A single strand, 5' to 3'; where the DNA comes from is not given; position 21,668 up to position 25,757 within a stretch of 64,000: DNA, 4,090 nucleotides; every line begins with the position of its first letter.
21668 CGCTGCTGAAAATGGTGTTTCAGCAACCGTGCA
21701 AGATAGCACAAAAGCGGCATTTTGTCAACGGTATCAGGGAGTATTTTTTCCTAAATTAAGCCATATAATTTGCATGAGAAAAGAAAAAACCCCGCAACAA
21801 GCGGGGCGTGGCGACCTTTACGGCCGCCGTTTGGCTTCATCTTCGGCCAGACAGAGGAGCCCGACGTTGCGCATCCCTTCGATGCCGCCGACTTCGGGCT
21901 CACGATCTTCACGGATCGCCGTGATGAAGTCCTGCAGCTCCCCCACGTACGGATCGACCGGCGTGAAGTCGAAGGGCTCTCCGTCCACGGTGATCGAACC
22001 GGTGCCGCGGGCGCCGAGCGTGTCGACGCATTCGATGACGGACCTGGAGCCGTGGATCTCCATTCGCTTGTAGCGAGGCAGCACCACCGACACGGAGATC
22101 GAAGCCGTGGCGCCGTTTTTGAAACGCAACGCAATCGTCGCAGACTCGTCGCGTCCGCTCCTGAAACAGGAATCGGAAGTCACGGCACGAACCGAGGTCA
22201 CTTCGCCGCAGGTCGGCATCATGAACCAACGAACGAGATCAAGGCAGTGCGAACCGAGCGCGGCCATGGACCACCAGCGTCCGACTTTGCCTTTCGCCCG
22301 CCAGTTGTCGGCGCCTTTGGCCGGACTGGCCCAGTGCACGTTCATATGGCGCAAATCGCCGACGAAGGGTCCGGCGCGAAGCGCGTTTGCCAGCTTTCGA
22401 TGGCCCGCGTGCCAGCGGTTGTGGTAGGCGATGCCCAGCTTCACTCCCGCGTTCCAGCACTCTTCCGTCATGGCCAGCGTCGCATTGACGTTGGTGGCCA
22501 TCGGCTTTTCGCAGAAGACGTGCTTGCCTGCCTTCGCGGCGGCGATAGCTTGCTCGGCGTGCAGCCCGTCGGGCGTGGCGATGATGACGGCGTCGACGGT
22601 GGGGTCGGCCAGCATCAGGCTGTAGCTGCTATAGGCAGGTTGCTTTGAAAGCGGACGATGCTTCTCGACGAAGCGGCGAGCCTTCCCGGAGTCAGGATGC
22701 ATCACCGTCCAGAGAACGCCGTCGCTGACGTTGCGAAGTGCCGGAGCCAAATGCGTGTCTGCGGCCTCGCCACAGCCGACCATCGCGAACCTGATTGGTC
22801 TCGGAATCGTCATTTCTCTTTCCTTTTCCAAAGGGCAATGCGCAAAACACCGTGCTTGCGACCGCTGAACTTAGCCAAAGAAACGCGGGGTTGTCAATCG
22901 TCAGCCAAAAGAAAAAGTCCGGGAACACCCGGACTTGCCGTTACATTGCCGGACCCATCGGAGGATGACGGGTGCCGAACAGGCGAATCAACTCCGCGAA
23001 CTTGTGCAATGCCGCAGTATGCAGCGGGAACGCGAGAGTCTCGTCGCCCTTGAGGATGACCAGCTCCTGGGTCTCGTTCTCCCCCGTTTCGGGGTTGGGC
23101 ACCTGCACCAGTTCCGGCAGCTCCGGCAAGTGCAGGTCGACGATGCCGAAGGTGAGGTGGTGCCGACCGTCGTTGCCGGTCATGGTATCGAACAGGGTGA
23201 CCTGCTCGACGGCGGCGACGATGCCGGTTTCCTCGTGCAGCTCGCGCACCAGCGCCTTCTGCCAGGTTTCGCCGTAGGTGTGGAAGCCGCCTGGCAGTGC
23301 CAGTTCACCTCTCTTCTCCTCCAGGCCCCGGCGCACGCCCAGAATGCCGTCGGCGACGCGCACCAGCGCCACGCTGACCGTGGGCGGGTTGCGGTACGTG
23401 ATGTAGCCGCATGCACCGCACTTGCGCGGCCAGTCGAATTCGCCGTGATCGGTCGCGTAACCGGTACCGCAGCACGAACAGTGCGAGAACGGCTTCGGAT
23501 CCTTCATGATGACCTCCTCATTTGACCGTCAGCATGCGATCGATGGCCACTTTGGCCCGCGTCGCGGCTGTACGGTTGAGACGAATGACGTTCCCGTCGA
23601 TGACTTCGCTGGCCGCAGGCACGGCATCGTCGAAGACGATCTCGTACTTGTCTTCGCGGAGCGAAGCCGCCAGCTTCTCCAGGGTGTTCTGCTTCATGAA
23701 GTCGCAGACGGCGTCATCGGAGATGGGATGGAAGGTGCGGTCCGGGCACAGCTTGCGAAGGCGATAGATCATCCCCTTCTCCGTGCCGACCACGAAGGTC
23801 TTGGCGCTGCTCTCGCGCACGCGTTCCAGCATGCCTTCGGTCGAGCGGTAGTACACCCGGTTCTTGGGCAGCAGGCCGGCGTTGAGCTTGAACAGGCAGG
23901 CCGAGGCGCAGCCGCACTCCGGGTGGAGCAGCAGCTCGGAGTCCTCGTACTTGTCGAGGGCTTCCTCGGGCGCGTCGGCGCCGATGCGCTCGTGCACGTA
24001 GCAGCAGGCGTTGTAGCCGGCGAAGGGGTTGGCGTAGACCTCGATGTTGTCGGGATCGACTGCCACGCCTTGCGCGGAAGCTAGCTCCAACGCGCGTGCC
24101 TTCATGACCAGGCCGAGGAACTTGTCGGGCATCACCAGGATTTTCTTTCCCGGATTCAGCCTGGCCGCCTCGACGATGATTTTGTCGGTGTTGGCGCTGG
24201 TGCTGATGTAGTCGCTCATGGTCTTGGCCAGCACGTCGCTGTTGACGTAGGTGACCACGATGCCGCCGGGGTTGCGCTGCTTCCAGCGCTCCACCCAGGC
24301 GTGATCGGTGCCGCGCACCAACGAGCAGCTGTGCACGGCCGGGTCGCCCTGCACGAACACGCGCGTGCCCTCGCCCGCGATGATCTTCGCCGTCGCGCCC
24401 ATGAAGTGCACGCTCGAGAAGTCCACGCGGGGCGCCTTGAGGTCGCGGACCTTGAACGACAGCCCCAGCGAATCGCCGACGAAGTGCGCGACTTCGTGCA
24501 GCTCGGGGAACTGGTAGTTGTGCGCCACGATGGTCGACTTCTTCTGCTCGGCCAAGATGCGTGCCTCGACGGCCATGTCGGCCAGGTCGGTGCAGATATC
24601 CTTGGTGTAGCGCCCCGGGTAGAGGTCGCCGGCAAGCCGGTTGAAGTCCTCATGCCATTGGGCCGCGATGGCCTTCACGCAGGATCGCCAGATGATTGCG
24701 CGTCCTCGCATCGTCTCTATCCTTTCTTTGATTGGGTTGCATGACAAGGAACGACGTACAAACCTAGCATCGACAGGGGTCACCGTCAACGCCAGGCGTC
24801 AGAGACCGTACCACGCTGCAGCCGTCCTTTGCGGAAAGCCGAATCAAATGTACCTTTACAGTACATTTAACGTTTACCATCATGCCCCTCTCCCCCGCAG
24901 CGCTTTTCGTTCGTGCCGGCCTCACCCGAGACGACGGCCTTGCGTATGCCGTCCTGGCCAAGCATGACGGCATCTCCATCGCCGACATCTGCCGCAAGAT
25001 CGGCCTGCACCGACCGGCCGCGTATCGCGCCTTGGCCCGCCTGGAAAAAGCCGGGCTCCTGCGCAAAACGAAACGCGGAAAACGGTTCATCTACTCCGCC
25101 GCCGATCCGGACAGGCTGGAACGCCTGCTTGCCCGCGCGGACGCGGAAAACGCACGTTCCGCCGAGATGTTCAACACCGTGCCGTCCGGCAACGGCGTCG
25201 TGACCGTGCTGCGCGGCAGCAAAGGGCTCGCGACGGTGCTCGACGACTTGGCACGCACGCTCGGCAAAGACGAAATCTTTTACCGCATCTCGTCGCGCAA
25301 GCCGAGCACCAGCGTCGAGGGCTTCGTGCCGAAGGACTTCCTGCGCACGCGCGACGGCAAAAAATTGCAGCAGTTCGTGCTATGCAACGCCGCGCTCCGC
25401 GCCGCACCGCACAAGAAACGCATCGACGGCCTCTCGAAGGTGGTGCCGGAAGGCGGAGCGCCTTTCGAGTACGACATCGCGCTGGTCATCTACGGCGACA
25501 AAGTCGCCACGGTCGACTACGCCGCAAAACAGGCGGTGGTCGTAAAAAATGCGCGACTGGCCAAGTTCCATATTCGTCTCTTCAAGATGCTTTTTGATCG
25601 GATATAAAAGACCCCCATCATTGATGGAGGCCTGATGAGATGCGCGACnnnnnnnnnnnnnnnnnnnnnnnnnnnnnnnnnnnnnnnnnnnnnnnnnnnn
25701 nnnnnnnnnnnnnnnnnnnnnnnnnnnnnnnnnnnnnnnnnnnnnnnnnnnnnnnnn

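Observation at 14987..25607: Shared GTAC-N7-GTAC operator upstream of NAD kinase and of the nadA-Nudix/regulator locus: candidate new NAD regulon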

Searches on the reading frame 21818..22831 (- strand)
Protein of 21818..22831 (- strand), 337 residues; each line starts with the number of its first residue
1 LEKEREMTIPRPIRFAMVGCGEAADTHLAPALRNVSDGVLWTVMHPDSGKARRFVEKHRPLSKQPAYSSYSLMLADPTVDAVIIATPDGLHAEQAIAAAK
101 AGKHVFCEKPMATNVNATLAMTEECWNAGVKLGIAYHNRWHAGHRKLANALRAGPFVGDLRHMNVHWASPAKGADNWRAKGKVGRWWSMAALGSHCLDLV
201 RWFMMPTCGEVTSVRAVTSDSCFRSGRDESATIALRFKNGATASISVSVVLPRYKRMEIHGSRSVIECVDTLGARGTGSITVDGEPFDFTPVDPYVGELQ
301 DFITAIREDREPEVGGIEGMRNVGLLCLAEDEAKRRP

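Call 4: search_protein_families(library=pfam, proteins=[window:21818-22831:-])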
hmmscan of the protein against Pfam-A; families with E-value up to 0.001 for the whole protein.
window:21818-22831:- (337 aa): 3 families
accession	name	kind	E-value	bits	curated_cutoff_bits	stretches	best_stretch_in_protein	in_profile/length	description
PF01408.29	GFO_IDH_MocA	-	4.3e-26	92.4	24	1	13-135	1-119/120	Oxidoreductase family, NAD-binding Rossmann fold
PF22725.1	GFO_IDH_MocA_C3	-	5.4e-18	65.6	27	1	147-266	4-123/124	GFO/IDH/MocA C-terminal domain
PF02894.22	GFO_IDH_MocA_C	-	8.1e-12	45.8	22.9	1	166-325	18-202/218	Oxidoreductase family, C-terminal alpha/beta domain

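Call 14: search_protein_families(library=ncbifam, proteins=[window:21818-22831:-], max_evalue=0.01)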
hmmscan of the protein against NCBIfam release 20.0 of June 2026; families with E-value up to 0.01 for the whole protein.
window:21818-22831:- (337 aa): 9 families
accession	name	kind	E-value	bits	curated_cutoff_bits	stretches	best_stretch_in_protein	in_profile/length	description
TIGR04380.1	myo_inos_iolG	equivalog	3.6e-38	131.3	355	1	13-326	2-316/330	inositol 2-dehydrogenase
NF041392.1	XylDh_Gfo6_Halo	equivalog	4.3e-28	98.1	350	1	10-285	14-292/350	D-xylose 1-dehydrogenase Gfo6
NF052479.1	LevoglcsnDh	equivalog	4.5e-20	71.7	650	1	67-219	62-213/386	levoglucosan dehydrogenase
NF040723.1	UDP-GlcNAcDh_Arch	equivalog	6.3e-17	62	450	1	14-323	2-291/302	UDP-N-acetylglucosamine 3-dehydrogenase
NF052679.1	InsChiInosDhIolG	equivalog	2.2e-15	56.5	540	1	13-161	3-149/343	bifunctional inositol 2-dehydrogenase/D-chiro-inositol 1-dehydrogenase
NF008607.0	PRK11579.1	subfamily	2.7e-15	56.2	330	1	13-206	5-192/346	oxidoreductase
NF058561.1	BT_2158_fam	equivalog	9.5e-10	37.6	750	1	65-154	81-172/487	glycoside 3-dehydrogenase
NF058563.1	BT_2159_fam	equivalog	8.1e-06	25.1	650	1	49-204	35-183/350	disaccharide 3-dehydrogenase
NF007574.0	PRK10206.1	equivalog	1.8e-05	24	352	1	41-185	29-171/345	oxidoreductase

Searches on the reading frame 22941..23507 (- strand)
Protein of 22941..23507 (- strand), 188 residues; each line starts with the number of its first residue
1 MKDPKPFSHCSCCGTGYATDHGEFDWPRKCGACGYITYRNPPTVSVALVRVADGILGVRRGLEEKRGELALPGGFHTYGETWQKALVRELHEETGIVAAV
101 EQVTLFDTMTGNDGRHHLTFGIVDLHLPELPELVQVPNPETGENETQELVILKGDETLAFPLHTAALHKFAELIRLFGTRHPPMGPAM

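Call 4: search_protein_families(library=pfam, proteins=[window:22941-23507:-])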
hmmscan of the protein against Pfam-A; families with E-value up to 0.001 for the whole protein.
window:22941-23507:- (188 aa): 1 family
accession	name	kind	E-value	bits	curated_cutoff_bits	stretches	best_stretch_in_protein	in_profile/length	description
PF00293.34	NUDIX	-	8.2e-12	45.7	21.1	1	41-123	3-92/134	NUDIX domain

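Call 14: search_protein_families(library=ncbifam, proteins=[window:22941-23507:-], max_evalue=0.01)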
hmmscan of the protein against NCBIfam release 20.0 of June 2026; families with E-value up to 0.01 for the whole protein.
window:22941-23507:- (188 aa): 17 families
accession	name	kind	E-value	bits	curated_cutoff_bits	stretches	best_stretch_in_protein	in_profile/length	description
NF003790.0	PRK05379.2-2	equivalog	4.3e-08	32.6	403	1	17-101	191-276/354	bifunctional nicotinamide mononucleotide adenylyltransferase/ADP-ribose pyrophosphatase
NF003785.0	PRK05379.1-1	equivalog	1.5e-07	30.9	418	1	44-105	204-266/347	bifunctional nicotinamide-nucleotide adenylyltransferase/Nudix hydroxylase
NF006530.0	PRK08999.1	equivalog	4.5e-07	29.2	245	1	44-108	8-74/315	Nudix family hydrolase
NF003787.0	PRK05379.1-4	equivalog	1.2e-06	27.8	449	1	46-97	211-263/346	bifunctional nicotinamide-nucleotide adenylyltransferase/Nudix hydroxylase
NF008044.0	PRK10776.1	equivalog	2.1e-06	27.7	148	1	67-119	31-81/130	8-oxo-dGTP diphosphatase MutT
TIGR00586.1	mutt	equivalog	2.9e-06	27.3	97.9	1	59-109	23-72/129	8-oxo-dGTP diphosphatase MutT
NF001299.0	PRK00241.1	equivalog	3.9e-06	26.5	158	1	9-97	104-189/263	NAD(+) diphosphatase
NF003791.0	PRK05379.2-3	equivalog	1e-05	24.9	409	1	44-97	203-257/340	bifunctional nicotinamide-nucleotide adenylyltransferase/Nudix hydroxylase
NF003788.0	PRK05379.1-5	equivalog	1.8e-05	24.2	354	1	45-97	215-268/351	bifunctional nicotinamide-nucleotide adenylyltransferase/Nudix hydroxylase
NF007834.0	PRK10546.1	equivalog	4.1e-05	23.4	156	1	47-106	9-69/135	pyrimidine (deoxy)nucleoside triphosphate diphosphatase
TIGR02705.1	nudix_YtkD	equivalog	8.2e-05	22.2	154.4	1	65-100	44-76/156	RNA deprotection pyrophosphohydrolase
NF003786.0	PRK05379.1-2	equivalog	0.00017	20.9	397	1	46-95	221-271/354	bifunctional nicotinamide-nucleotide adenylyltransferase/Nudix hydroxylase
NF006961.0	PRK09438.1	equivalog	0.0011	18.5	103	1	75-109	41-74/151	dihydroneopterin triphosphate diphosphatase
NF041652.1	Nud_hyd_Dein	equivalog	0.0028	17.9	200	1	52-111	24-85/152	Nudix hydrolase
NF008736.0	PRK11762.1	equivalog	0.0046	16.5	169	1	66-99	73-106/186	ADP compounds hydrolase NudE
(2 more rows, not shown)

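Call 85: search_solved_structures(query=window:22941-23507:-, max_evalue=0.01, show_alignments=1)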
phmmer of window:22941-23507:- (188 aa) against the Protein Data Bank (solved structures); distinct sequences matched with E-value up to 0.01: 26.
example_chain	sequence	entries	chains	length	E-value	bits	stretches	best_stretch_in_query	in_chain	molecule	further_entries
2qjt_B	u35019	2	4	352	8.1e-05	25.6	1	45-105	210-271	Nicotinamide-nucleotide adenylyltransferase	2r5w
3cng_A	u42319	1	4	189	0.00024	24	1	9-100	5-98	NUDIX hydrolase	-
5iw4_A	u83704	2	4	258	0.0004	23.3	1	8-97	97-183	NADH pyrophosphatase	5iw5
3id9_A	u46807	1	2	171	0.00042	23.2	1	67-122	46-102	MutT/NUDIX family protein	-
1vk6_A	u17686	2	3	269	0.00043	23.2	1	8-97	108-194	NADH pyrophosphatase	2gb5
3f13_A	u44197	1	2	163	0.00054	22.9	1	46-113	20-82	putative nudix hydrolase family member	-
3ees_A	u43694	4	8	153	0.00066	22.6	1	55-110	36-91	Probable pyrophosphohydrolase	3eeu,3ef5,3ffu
1mut_A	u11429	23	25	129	0.00094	22.1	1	46-119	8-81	NUCLEOSIDE TRIPHOSPHATE PYROPHOSPHOHYDROLASE | Mutator mutT protein | 7,8-dihydro-8-oxoguanine-triphosphatase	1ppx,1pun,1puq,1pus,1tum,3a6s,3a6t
5isy_A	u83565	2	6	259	0.001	22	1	8-97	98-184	NADH pyrophosphatase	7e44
2qjo_A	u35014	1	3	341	0.0011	21.8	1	45-97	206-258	Bifunctional NMN adenylyltransferase/Nudix hydrolase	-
7syc_A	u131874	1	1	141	0.0012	21.8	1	44-120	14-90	7,8-dihydro-8-oxoguanine-triphosphatase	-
6dby_A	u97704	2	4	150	0.0012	21.8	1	48-110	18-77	Nudix hydrolase 1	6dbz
5gp0_E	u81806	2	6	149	0.0012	21.8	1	48-110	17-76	Nudix hydrolase 1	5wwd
6fl4_A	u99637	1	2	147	0.0012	21.8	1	48-110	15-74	Nudix hydrolase 1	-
2yyh_A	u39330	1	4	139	0.0013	21.6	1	68-117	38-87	8-OXO-dGTPase domain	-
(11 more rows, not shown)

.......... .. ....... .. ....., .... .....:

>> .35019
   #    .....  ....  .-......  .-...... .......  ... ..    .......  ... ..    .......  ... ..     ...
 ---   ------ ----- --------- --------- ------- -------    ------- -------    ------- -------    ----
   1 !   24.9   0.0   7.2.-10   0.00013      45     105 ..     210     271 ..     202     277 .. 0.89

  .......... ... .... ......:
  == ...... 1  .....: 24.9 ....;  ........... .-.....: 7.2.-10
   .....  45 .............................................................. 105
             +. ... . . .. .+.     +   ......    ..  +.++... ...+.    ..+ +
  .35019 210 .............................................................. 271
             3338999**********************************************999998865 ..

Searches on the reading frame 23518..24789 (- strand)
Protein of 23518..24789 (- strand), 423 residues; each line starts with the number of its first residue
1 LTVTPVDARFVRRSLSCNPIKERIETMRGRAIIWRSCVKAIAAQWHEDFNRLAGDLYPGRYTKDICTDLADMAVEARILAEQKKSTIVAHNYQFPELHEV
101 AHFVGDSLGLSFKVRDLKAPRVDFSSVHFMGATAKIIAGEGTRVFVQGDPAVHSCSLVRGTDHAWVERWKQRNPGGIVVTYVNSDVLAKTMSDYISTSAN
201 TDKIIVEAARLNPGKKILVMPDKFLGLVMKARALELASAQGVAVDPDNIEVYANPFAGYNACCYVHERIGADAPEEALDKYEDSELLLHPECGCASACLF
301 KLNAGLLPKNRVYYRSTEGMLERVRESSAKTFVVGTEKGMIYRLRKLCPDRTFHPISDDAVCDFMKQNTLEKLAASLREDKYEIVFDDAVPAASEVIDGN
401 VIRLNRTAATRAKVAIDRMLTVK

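Call 4: search_protein_families(library=pfam, proteins=[window:23518-24789:-])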
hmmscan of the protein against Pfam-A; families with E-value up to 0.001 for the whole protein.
window:23518-24789:- (423 aa): 1 family
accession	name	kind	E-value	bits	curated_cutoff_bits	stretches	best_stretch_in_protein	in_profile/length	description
PF02445.21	NadA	-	4e-65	220.3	27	1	79-392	6-284/295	Quinolinate synthetase A protein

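Call 14: search_protein_families(library=ncbifam, proteins=[window:23518-24711:-], max_evalue=0.01)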
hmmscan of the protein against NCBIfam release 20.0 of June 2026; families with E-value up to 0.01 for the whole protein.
window:23518-24711:- (397 aa): 4 families
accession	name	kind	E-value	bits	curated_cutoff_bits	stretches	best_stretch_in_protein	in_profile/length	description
NF006878.0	PRK09375.1-2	equivalog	4.3e-65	219.8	294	1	45-366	5-292/306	quinolinate synthase NadA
TIGR00550.1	nadA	equivalog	1.4e-55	188.7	262.9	1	50-396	10-308/309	quinolinate synthase NadA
NF006884.0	PRK09375.2-5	equivalog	4e-20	71.9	691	1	31-397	60-423/426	quinolinate synthase NadA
NF006882.0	PRK09375.2-3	equivalog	0.0007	18.3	561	1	58-200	73-226/447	quinolinate synthase NadA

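Call 50: list_cluster_members(proteins=[P0001, P0161, P0165, P0166, P0011, window:23518-24711:-, window:15998-16936:+])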
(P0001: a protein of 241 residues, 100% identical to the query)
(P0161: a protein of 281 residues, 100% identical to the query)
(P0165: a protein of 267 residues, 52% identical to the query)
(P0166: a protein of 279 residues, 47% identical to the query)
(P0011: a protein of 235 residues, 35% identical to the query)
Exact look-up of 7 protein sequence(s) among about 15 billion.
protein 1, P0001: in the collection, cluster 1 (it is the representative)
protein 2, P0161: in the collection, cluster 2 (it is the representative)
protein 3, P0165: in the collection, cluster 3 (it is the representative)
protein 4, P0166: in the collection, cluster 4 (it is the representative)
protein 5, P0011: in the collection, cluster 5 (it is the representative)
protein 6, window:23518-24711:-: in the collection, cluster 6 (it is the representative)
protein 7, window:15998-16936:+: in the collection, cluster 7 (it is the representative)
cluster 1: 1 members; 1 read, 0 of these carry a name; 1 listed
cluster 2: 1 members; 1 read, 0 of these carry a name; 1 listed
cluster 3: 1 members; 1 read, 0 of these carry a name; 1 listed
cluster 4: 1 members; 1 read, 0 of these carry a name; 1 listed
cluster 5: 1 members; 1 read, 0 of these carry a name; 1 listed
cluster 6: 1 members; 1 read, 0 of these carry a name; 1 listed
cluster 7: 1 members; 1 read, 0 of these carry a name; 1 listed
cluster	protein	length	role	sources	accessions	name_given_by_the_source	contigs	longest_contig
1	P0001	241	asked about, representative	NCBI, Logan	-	-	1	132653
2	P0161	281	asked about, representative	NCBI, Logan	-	-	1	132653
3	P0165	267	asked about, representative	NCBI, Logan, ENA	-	-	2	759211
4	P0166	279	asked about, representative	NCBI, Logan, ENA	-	-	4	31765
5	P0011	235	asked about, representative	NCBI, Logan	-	-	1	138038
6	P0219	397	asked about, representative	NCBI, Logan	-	-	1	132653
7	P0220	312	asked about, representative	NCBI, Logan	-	-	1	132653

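Call 86: search_solved_structures(query=window:23518-24711:-, max_evalue=0.00001)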
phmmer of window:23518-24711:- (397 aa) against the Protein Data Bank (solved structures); distinct sequences matched with E-value up to 0.00001: 10.
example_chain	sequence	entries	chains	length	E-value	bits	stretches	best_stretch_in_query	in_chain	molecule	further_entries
7p4p_A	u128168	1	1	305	6.1e-35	124.4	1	52-363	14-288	Quinolinate synthase A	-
4p3x_A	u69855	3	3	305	9.2e-35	123.8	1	52-363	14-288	Quinolinate synthase A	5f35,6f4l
7p4q_A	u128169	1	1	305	2.4e-34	122.4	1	52-363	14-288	Quinolinate synthase A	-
6g74_A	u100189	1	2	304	3.3e-34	121.9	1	52-363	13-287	Quinolinate synthase A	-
5f33_A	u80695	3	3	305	3.3e-34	121.9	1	52-363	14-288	Quinolinate synthase A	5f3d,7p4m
5lqm_A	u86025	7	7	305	3.3e-34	121.9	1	52-363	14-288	Quinolinate synthase A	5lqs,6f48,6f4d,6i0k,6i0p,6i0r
5ktm_A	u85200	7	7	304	5.8e-34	121.1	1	45-364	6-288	Quinolinate synthase A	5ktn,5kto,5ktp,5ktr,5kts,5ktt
1wzu_A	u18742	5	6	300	8.2e-34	120.6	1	45-364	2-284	Quinolinate synthetase A | Quinolinate synthase A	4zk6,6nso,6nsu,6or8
6ora_A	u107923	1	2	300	1.9e-33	119.5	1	45-364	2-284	Quinolinate synthase A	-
4hhe_A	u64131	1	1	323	2.1e-33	119.3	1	46-364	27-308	Quinolinate synthase A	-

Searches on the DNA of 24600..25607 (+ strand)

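Call 39: search_rna_families(sources=[L002, L006, L008, L011, L012, L013], threshold=evalue, max_evalue=1, show_alignments=3)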
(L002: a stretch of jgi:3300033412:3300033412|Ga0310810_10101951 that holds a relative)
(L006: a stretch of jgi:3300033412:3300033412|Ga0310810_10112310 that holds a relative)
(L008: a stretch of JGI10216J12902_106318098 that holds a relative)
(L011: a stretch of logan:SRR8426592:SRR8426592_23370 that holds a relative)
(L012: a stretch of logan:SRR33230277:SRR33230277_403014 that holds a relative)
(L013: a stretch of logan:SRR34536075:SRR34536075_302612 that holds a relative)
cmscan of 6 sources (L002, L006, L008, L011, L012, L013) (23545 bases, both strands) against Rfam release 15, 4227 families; matches with E-value up to 1: 1.
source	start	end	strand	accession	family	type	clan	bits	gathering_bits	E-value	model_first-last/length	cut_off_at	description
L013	2689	2758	-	RF02837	anti-hemB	Gene; sRNA;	-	21.4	49.5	0.51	1-81/81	no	Burkholderia RNA 7 (anti-hemB)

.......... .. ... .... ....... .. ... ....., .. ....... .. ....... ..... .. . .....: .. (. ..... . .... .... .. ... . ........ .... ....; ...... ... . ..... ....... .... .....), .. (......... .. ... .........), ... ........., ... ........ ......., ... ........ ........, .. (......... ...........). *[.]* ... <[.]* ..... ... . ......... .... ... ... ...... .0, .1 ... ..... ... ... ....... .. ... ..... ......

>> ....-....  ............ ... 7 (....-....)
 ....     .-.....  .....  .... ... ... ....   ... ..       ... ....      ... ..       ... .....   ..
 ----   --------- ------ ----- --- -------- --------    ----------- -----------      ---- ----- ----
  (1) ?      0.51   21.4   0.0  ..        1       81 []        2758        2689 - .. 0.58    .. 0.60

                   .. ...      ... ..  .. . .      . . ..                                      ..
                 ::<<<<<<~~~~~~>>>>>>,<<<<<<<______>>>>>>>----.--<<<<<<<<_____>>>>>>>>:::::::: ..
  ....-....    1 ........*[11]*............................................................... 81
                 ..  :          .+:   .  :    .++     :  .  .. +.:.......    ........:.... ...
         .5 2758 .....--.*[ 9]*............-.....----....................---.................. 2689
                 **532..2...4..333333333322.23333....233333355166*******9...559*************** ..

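Call 40: search_rna_families(source=window, start=24600, end=24900, threshold=evalue, max_evalue=10, show_alignments=3)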
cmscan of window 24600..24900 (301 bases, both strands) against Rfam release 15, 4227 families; matches with E-value up to 10: 2.
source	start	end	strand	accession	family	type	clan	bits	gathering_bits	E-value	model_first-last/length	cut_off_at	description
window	24600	24630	-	RF03142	L2-Alphaproteobacteria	Cis-reg; leader;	-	13.8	37.8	0.44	1-27/66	3'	L2-Alphaproteobacteria ribosomal protein leader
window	24631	24657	-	RF01309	sR60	Gene; snRNA; snoRNA; CD-box;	CL00132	12.9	50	2.3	1-55/55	no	Small nucleolar RNA sR60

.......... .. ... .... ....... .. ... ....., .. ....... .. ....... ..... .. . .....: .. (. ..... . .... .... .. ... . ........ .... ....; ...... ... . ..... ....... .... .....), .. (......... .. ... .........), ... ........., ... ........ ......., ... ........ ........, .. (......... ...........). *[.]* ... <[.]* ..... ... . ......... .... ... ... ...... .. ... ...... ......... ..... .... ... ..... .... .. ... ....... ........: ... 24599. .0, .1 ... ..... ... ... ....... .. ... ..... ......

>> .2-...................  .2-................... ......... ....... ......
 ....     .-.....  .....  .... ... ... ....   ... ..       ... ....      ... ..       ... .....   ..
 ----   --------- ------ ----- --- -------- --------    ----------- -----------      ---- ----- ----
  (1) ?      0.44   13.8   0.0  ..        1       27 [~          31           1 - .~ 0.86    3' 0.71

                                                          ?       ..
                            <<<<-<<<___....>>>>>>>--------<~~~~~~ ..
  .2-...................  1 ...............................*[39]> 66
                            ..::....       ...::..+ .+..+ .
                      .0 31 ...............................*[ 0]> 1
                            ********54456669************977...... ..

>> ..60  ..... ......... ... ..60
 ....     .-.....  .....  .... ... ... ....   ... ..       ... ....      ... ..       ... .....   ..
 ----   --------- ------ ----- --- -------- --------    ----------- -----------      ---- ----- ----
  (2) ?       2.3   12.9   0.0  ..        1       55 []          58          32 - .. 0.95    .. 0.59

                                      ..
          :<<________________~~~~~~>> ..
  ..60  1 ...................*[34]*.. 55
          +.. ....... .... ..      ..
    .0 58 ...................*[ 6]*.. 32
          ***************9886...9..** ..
